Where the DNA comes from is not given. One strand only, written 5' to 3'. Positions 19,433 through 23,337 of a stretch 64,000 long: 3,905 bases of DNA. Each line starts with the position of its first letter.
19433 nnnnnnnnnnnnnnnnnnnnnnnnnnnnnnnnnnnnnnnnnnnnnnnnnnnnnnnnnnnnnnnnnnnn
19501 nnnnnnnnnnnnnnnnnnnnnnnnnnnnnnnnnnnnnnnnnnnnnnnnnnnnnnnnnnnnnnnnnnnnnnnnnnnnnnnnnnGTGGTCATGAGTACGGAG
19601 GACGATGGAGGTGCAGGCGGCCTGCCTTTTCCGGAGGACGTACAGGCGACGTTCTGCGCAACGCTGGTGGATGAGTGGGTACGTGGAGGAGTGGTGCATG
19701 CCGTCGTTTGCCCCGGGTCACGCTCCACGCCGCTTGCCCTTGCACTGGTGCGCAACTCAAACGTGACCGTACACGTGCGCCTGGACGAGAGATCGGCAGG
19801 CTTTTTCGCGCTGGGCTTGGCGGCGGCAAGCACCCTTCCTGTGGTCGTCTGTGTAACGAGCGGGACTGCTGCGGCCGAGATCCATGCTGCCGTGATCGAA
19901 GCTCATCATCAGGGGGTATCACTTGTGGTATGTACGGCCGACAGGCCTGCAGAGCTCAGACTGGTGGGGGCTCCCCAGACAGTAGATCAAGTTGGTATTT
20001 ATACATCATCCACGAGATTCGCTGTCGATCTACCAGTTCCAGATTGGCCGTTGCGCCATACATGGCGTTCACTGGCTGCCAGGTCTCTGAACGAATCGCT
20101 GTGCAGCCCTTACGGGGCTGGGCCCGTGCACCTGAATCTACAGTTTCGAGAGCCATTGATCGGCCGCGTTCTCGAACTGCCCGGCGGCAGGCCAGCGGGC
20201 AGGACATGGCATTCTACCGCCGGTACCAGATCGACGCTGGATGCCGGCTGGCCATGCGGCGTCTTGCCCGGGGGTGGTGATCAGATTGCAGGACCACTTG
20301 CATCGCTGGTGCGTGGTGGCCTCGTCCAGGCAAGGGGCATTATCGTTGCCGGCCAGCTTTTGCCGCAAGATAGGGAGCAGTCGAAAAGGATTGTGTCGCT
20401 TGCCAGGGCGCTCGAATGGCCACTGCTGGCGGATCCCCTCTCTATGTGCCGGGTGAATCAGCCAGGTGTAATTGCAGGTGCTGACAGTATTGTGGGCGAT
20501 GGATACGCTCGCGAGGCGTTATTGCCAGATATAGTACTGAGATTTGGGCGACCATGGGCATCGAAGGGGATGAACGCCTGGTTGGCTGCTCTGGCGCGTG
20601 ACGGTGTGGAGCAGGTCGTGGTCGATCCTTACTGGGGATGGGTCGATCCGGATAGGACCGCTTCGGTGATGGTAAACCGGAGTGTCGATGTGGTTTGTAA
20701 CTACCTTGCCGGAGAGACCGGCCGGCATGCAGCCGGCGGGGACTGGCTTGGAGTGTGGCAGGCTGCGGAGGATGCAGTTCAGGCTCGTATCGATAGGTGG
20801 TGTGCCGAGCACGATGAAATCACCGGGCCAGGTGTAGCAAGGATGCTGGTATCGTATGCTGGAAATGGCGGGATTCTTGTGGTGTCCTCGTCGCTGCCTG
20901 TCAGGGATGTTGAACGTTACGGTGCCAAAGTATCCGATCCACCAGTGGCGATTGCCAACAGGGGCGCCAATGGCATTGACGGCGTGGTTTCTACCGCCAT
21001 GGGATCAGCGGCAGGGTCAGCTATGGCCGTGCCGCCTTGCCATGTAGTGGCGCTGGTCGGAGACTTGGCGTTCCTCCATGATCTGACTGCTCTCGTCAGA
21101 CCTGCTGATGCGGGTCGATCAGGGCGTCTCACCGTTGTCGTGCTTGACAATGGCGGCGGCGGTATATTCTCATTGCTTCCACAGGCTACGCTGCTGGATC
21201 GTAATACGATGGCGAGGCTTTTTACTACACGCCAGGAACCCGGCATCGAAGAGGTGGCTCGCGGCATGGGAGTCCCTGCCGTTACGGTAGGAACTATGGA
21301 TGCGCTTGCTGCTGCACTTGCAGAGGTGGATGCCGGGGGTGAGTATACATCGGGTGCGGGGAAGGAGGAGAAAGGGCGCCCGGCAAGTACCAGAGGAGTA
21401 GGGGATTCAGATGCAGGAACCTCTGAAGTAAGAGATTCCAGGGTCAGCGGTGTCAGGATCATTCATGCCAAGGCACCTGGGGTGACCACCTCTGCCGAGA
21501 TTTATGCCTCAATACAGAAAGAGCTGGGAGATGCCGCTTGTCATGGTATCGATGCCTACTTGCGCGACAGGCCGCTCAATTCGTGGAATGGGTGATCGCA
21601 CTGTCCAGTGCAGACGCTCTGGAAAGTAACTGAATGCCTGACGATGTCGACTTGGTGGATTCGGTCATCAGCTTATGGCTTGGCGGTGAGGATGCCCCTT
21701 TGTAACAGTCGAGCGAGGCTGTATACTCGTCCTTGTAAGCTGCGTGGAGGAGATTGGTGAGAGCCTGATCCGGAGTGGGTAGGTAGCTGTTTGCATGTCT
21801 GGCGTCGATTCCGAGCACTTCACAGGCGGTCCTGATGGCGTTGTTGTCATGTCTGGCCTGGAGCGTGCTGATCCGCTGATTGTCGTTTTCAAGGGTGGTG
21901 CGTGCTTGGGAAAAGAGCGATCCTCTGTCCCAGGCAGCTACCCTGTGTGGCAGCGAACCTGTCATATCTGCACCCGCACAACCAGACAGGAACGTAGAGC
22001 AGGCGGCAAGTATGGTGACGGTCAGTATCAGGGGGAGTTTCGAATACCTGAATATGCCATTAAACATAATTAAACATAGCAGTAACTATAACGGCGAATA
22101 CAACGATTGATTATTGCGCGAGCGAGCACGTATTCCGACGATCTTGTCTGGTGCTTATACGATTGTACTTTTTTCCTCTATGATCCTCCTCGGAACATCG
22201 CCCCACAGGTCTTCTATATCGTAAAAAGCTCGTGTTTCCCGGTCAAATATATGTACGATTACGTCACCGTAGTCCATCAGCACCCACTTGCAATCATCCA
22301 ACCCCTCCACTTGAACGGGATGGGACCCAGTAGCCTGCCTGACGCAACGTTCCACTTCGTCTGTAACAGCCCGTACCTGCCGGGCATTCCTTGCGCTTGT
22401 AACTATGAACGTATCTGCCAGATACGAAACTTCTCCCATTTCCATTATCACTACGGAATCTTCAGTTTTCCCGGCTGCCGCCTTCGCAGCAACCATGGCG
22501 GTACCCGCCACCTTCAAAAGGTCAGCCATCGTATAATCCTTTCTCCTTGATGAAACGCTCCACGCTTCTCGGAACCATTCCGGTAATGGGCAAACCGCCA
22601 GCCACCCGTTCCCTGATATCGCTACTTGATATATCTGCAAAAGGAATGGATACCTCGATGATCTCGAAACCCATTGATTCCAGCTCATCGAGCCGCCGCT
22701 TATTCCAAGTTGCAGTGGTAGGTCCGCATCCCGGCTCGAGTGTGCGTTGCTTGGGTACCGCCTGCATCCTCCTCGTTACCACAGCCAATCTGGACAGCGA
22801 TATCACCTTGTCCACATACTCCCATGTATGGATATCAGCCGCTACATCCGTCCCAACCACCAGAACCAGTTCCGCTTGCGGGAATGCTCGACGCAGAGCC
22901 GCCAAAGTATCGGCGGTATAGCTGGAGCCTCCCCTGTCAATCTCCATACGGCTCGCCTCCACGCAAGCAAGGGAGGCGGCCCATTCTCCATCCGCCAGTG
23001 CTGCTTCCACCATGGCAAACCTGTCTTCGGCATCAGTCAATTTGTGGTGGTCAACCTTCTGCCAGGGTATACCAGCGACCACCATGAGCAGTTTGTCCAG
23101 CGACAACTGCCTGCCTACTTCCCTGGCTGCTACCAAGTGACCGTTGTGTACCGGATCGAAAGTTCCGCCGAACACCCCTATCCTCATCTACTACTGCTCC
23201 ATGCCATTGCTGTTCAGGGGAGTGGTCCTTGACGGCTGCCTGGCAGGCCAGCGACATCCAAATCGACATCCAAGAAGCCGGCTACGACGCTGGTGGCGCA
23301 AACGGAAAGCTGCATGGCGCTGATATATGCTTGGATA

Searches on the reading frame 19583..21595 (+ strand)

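Call 55: search_protein_families(library=pfam, proteins=[window:19583-21595:+], max_evalue=0.00001)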
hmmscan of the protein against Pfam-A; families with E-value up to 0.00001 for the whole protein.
window:19583-21595:+ (670 aa): 3 families
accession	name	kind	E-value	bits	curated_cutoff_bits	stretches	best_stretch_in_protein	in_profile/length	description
PF02776.23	TPP_enzyme_N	-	4e-17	62.5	26.8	1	29-138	8-118/119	Thiamine pyrophosphate enzyme, N-terminal TPP binding domain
PF16582.11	TPP_enzyme_M_2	-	1.9e-13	51.1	30.1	1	247-404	36-180/208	Middle domain of thiamine pyrophosphate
PF02775.26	TPP_enzyme_C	-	7.1e-09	36.1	21.9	1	470-582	31-140/151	Thiamine pyrophosphate enzyme, C-terminal TPP binding domain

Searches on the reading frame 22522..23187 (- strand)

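Call 84: search_protein_families(library=pfam, proteins=[window:22522-23187:-], max_evalue=0.001)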
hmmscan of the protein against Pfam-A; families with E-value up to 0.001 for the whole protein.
window:22522-23187:- (221 aa): 1 family
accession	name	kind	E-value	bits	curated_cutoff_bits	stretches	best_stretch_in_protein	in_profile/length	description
PF01467.32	CTP_transf_like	-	4.9e-21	75.7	21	1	5-194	1-133/133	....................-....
